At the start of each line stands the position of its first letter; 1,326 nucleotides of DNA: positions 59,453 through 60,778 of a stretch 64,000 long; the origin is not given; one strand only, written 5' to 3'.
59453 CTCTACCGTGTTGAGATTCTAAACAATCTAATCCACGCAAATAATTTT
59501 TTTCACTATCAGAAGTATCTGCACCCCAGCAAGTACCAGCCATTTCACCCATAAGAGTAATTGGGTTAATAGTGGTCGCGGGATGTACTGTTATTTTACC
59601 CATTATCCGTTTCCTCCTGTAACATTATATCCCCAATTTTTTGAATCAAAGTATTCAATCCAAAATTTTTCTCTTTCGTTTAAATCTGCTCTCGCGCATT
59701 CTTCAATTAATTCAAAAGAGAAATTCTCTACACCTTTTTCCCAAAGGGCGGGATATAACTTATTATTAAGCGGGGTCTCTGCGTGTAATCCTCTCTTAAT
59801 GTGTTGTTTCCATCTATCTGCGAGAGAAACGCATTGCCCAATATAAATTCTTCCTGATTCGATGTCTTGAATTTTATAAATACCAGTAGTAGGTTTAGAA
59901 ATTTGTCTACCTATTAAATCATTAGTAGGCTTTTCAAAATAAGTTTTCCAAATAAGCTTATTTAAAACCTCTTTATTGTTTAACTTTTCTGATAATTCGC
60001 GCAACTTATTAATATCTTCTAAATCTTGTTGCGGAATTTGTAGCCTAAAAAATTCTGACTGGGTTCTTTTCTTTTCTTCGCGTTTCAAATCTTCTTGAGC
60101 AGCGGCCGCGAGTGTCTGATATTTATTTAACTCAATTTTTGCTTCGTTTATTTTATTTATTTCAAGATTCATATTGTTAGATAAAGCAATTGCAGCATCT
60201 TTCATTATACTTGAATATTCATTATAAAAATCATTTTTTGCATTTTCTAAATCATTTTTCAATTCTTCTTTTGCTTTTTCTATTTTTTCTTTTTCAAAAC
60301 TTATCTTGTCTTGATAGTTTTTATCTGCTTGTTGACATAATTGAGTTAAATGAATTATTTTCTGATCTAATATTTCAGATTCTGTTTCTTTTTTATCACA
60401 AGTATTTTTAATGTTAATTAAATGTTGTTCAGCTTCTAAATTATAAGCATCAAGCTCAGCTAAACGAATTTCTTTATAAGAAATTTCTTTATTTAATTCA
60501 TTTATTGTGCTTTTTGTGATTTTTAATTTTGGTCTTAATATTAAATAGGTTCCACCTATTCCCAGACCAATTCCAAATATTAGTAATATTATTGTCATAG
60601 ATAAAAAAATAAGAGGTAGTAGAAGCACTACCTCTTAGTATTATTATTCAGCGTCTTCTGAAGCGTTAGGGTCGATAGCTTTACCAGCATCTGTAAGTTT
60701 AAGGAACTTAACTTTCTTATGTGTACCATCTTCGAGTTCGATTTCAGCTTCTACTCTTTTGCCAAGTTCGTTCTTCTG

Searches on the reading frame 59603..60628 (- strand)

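Call 72: search_protein_families(library=pfam, proteins=[window:59603-60628:-], max_evalue=0.001)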
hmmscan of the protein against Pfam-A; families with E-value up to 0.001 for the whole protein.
window:59603-60628:- (341 aa): 1 family
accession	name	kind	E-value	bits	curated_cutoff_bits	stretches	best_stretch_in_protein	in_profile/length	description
PF01541.30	GIY-YIG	-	5.4e-07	30.3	22.6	1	249-335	3-78/78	GIY-YIG catalytic domain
